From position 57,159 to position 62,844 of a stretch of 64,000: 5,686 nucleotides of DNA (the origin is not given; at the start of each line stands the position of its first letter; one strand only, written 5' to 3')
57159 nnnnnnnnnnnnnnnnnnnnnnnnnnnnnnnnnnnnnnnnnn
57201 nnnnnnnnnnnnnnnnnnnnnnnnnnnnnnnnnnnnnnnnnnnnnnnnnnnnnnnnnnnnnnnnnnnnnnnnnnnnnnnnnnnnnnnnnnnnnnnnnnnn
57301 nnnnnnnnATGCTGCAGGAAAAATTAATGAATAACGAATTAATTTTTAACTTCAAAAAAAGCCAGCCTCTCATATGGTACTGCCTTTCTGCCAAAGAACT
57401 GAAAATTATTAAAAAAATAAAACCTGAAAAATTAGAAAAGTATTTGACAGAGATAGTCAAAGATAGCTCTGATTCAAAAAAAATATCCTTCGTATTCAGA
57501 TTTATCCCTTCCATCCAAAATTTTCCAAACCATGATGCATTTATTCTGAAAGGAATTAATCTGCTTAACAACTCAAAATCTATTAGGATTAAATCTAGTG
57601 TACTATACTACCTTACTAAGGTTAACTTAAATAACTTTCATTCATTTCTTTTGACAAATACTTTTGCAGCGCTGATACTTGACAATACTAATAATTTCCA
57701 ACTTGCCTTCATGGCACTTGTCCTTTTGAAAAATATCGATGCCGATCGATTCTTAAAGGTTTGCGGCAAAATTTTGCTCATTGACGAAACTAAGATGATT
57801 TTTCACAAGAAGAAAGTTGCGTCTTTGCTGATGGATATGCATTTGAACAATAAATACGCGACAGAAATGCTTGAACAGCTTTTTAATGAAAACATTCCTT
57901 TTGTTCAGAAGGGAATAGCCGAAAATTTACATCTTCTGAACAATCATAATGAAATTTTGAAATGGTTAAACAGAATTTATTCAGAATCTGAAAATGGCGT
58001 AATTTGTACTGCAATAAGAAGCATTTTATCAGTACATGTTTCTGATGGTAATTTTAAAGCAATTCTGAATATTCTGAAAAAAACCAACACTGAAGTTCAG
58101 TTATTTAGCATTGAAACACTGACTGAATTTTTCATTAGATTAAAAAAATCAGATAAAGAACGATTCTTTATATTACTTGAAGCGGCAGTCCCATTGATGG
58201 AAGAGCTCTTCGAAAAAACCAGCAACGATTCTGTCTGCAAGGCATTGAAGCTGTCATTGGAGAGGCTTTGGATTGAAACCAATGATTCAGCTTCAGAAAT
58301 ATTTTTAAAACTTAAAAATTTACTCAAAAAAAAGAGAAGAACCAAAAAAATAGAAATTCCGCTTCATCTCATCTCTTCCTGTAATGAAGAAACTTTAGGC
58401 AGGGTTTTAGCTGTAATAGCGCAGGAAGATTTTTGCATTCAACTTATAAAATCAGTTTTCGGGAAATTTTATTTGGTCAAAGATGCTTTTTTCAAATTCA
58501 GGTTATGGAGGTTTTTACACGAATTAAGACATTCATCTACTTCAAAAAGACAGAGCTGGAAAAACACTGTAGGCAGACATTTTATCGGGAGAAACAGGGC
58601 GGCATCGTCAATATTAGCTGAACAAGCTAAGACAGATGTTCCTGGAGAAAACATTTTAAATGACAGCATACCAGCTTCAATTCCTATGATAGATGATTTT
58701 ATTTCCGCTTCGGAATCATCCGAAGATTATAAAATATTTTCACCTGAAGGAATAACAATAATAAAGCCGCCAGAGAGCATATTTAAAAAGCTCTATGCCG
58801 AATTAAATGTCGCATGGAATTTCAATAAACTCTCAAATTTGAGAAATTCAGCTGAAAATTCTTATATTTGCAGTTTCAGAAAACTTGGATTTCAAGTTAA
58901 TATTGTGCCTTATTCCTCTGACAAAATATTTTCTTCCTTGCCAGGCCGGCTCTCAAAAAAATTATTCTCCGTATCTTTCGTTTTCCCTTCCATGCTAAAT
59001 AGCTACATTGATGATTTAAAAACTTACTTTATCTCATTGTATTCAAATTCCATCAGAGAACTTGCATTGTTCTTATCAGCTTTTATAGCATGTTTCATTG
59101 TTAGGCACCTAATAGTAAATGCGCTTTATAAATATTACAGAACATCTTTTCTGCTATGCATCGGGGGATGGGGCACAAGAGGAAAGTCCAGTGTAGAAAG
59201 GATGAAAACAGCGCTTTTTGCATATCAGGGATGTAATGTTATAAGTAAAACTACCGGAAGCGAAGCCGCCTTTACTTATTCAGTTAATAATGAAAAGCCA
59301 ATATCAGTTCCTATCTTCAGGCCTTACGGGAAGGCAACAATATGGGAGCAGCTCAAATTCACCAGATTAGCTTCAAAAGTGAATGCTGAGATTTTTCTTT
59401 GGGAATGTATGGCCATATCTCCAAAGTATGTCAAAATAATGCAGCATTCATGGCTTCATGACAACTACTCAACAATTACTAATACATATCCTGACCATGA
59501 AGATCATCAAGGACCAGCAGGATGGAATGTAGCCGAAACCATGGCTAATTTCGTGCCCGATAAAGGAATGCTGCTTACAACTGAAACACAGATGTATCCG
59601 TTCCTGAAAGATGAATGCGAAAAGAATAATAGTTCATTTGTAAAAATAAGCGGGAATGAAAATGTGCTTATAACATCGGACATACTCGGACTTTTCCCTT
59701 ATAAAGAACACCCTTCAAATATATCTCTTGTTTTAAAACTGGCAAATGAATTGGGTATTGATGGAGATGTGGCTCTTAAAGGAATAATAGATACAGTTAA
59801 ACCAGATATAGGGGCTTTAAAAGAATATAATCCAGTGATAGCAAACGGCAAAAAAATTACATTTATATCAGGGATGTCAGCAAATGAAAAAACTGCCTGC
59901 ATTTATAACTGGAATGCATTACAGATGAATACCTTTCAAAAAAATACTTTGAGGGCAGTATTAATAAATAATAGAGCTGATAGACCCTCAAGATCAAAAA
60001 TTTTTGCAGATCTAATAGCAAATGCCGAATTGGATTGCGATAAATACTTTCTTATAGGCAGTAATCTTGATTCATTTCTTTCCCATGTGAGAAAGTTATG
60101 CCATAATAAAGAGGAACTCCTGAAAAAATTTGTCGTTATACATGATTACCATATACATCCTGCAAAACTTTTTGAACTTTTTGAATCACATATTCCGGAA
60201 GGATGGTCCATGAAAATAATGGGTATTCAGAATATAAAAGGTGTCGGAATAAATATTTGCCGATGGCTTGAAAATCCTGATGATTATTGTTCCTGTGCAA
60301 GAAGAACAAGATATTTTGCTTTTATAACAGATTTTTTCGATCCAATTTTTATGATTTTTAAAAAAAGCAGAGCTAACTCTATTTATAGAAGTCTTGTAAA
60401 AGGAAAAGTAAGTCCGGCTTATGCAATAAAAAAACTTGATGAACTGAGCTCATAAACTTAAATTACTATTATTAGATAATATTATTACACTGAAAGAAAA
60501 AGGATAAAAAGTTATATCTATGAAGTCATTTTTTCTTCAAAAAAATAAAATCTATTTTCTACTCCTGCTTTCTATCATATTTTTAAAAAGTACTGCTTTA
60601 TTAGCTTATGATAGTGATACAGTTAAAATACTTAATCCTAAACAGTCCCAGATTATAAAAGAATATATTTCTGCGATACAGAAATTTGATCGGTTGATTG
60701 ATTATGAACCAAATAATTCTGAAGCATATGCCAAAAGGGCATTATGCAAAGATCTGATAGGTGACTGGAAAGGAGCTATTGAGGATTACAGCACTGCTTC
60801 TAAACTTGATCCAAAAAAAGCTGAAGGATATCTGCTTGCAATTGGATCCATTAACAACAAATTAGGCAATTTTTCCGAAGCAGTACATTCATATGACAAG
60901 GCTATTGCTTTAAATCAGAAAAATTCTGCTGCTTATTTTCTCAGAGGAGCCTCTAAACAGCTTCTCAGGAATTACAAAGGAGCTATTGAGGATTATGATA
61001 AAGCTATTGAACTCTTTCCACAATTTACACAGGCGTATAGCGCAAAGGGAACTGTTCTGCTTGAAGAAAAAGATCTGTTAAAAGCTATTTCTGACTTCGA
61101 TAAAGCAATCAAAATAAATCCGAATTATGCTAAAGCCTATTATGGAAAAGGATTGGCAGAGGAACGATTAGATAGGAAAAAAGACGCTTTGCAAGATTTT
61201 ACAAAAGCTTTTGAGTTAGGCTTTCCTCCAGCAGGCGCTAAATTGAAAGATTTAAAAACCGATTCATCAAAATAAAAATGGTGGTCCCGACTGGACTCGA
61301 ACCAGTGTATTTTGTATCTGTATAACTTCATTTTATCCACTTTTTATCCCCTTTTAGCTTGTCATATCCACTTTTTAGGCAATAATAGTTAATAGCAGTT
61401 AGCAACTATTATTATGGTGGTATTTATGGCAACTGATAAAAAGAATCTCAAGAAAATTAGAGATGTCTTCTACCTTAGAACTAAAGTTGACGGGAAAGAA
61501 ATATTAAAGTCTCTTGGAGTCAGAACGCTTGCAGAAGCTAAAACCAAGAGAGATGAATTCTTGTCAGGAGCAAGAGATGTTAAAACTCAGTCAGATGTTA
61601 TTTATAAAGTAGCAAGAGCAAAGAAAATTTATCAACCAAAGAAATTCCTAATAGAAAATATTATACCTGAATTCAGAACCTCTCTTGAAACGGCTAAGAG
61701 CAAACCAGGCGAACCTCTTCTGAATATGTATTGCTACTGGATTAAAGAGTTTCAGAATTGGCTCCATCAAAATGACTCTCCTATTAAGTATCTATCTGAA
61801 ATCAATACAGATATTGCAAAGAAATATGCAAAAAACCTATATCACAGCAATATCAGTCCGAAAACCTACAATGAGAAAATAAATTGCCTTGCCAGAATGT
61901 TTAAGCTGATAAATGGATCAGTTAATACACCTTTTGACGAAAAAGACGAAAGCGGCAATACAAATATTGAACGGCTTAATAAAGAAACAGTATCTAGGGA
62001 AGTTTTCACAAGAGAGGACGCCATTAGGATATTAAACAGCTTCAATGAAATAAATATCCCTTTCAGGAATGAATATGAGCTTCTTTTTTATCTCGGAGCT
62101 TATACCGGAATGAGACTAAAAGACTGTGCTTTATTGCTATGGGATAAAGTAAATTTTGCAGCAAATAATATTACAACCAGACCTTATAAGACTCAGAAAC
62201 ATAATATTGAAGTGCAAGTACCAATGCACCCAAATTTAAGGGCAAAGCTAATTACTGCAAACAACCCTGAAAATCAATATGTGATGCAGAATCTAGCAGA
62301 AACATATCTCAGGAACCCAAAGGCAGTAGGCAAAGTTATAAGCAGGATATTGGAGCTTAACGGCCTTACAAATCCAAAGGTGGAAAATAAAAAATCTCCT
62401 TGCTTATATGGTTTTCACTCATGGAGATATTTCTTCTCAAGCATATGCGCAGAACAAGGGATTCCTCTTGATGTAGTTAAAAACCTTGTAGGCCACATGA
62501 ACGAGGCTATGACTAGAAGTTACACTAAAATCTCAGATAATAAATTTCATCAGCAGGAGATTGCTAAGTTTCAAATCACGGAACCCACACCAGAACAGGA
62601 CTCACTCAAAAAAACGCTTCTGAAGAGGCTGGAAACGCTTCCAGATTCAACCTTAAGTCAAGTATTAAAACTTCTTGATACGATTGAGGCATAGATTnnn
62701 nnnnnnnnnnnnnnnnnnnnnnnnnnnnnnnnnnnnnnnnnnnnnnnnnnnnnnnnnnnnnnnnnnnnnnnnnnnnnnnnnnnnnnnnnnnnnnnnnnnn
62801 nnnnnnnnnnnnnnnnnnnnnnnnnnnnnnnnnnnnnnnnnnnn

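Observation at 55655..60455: Orphan PgsB/CapB-like amide ligase fused to a ~590-aa helical-repeat domain, co-transcribed with a membrane protein bearing a possible PghP-like hydrolase motif set; no pgsC/pgsA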

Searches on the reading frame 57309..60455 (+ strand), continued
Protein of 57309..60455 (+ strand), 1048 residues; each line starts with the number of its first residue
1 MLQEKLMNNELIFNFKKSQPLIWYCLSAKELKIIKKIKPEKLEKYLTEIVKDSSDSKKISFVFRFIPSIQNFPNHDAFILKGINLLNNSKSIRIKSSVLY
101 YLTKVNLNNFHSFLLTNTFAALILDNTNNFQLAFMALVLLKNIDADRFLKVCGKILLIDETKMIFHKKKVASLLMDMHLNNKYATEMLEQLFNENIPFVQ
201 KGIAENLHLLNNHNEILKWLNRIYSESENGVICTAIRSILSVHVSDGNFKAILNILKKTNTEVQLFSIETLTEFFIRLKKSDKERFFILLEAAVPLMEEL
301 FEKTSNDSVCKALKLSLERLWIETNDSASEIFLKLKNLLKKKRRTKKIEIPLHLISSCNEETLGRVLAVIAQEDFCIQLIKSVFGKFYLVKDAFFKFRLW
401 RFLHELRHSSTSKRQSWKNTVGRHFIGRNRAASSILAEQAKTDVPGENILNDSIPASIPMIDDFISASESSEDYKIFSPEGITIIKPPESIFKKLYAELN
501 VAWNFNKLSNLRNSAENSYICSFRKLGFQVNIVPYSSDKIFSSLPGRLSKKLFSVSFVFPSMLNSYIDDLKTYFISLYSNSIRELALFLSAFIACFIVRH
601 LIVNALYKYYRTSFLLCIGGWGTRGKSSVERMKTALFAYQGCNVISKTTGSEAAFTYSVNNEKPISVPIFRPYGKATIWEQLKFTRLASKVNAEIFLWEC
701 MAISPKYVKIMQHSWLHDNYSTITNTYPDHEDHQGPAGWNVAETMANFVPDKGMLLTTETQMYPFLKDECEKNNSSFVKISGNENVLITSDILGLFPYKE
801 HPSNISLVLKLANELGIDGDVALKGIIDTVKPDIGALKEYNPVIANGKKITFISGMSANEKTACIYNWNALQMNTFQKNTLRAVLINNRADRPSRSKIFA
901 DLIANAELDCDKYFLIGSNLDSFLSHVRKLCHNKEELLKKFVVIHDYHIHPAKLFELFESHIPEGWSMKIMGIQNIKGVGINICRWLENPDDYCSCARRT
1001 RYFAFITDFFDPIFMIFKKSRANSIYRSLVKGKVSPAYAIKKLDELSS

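Call 74: search_solved_structures(query=A3, max_evalue=10)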
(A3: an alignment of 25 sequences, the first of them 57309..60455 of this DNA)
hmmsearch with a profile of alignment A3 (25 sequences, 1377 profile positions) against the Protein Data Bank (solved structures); distinct sequences matched with E-value up to 10: 36.
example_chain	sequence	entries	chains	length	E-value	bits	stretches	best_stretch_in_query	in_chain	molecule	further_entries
6ft5_A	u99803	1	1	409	2.7e-11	45.3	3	226-324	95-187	alphaRep A3_A3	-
6fsq_A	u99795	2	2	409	2.7e-09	38.7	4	226-324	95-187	alphaRep A3_bGFPD | A3_bGFPD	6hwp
4xl5_C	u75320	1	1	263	3.9e-08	34.9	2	226-324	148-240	bGFP-A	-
6gwc_C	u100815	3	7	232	5e-07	31.2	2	226-344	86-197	iE5 ALPHAREP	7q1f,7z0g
4zv6_A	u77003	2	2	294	1.3e-06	29.8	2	227-343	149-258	AlphaRep-7 | alpha-Rep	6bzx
3ltj_A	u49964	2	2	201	1.5e-05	26.3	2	226-324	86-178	AlphaRep-4 | bA3-2: binder of A3 protein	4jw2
3ltm_A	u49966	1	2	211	1.6e-05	26.2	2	226-325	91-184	Alpha-Rep4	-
8aw4_A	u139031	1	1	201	2.8e-05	25.4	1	256-342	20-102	ALPHAREP bB-E3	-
6gx7_E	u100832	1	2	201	7.3e-05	24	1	226-344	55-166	iiiA5 ALPHAREP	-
7p0h_A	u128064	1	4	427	0.00033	21.8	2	226-344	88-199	Helicobacter pylori ComF fused to an artificial alphaREP crystallization helper (named B2)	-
4xvp_D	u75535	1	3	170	0.0022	19.1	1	258-348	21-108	BGFP-C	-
6g4j_B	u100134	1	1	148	0.003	18.7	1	258-346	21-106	alphaREP bE8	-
4jw3_C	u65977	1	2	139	0.0034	18.5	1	256-343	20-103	Alpha-helical artificial proteins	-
5dcq_A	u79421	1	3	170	0.0034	18.5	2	230-341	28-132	artificial repeat proteins (alphaREP3)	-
9t1m_A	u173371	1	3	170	0.0056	17.8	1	258-347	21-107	Alpha Rep E4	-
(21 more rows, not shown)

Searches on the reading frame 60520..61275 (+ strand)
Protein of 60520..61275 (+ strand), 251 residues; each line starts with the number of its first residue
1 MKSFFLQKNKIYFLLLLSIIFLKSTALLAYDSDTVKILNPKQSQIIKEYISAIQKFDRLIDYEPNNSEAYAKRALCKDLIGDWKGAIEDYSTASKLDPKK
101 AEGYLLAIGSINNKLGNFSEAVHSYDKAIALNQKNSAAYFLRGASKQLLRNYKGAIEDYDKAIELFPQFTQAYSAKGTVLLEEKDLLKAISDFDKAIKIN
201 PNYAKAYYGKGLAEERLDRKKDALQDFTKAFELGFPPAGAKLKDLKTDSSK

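Call 3: search_protein_families(library=pfam, proteins=[window:60520-61275:+], max_evalue=0.1)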
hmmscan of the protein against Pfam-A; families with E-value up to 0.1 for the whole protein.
window:60520-61275:+ (251 aa): 26 families (the best 25 are shown)
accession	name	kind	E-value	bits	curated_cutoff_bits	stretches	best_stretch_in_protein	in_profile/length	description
PF00515.34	TPR_1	-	1e-30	104.7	27.8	5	137-169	2-34/34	Tetratricopeptide repeat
PF07719.23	TPR_2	-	1.3e-27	94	27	5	137-168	2-33/34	Tetratricopeptide repeat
PF13414.12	TPR_11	-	1.5e-27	95.4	26.8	4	179-213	3-37/42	TPR repeat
PF13431.12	TPR_17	-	3.4e-20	71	24.4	4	193-225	2-34/34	Tetratricopeptide repeat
PF13432.12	TPR_16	-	1e-18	67.9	32.7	3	150-203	11-64/65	Tetratricopeptide repeat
PF13181.12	TPR_8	-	1.3e-18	65.9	25.7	3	171-203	2-34/34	Tetratricopeptide repeat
PF13371.12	TPR_9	-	4.9e-14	52.5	35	2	180-230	5-55/73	Tetratricopeptide repeat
PF13424.12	TPR_12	-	3.9e-12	46.6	30.1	1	171-233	4-74/77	Tetratricopeptide repeat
PF14559.12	TPR_19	-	5e-11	43.2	25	2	180-224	1-45/68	Tetratricopeptide repeat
PF13428.12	TPR_14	-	3.9e-10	39.8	23.5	0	105-143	4-42/44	Tetratricopeptide repeat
PF12895.13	ANAPC3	-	1.9e-07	31.7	27.2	2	150-225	3-77/82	Anaphase-promoting complex, cyclosome, subunit 3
PF10516.15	SHNi-TPR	-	4.3e-07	29.8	21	0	116-135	15-34/38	SHNi-TPR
PF13174.12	TPR_6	-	1.6e-06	28.8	26.3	0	138-168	2-32/33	Tetratricopeptide repeat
PF25575.1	TPR_BSK1_C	-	4.7e-06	26.9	42.2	0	47-99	56-109/118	Serine/threonine-protein kinase BSK1-like, TPR repeats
PF12569.14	NatA_aux_su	-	6.6e-06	25.8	33.3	1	147-198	203-254/515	N-terminal acetyltransferase A, auxiliary subunit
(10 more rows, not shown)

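Call 4: search_protein_families(library=ncbifam, proteins=[window:60520-61275:+], max_evalue=0.1)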
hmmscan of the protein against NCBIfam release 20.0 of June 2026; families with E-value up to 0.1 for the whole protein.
window:60520-61275:+ (251 aa): 27 families (the best 25 are shown)
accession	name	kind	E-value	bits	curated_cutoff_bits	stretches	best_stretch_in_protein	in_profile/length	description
TIGR00990.1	3a0801s09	subfamily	3.9e-23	81.9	757.25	2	138-233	333-428/615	mitochondrial import receptor subunit TOM70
NF040959.1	MamA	equivalog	7.6e-21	74.5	200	2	108-233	77-202/204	magnetosome protein MamA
TIGR02917.1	PEP_TPR_lipo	equivalog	3.2e-20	71.7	312.2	2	115-232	172-289/899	XrtA/PEP-CTERM system TPR-repeat protein PrsT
TIGR02552.1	LcrH_SycD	equivalog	7.7e-17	61.3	104.8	3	103-166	53-116/136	SycD/LcrH family type III secretion system chaperone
NF008391.2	PRK11189.1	equivalog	4.6e-13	49.3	250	2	156-231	85-160/297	lipoprotein NlpI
TIGR02521.1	type_IV_pilW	equivalog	2.1e-11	43.8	154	2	116-233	45-164/234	type IV pilus biogenesis/stability protein PilW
NF033762.1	social_mot_Tgl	equivalog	1.1e-09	38.1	225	2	112-185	41-115/252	social motility TPR repeat lipoprotein Tgl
NF033920.0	C39_PA2778_fam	equivalog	1.5e-07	31.1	150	1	151-233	171-253/255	PA2778 family cysteine peptidase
NF047558.1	TPR_END_plus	domain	2.2e-07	30.7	32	0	206-235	1-30/56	TPR end-of-group domain-containing protein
NF033758.1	gliding_GltE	equivalog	5.4e-07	28.9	225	1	47-134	270-357/411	adventurous gliding motility TPR repeat lipoprotein GltE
NF002725.1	PRK02603.1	equivalog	3.9e-06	27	143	2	69-138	37-108/173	photosystem I assembly protein Ycf3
NF007302.0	PRK09782.1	equivalog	8.8e-06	24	1223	1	115-215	558-659/990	phage receptor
NF047371.1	FlcA_CTERM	equivalog_domain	1.2e-05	24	300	2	64-166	435-537/646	periplasmic flagellar collar protein FlcA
TIGR04510.1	mod_pep_cyc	subfamily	3.7e-05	22.4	400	1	172-231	401-459/814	putative peptide modification system cyclase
TIGR02795.1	tol_pal_ybgF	equivalog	4.5e-05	24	90.1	0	150-225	16-97/119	tol-pal system protein YbgF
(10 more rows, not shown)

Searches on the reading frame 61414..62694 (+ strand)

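Call 3: search_protein_families(library=pfam, proteins=[window:61414-62694:+], max_evalue=0.1)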
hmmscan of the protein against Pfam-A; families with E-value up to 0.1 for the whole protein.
window:61414-62694:+ (426 aa): 5 families
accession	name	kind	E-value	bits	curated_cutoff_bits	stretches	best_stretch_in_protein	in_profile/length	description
PF00589.27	Phage_integrase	-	2e-14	54.2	27.1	1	199-375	4-170/172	Phage integrase family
PF13495.12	Phage_int_SAM_4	-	0.0048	17.7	27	1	105-165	21-77/85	Phage integrase, N-terminal SAM-like domain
PF16795.10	Phage_integr_3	-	0.017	15.5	27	0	334-369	107-142/161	Archaeal phage integrase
PF13102.12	Phage_int_SAM_5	-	0.056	14.3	22.3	1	103-164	22-80/98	Phage integrase SAM-like domain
PF23191.1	WH_MCM3_C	-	0.062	13.9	27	0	174-214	24-65/77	MCM3-like, winged helix domain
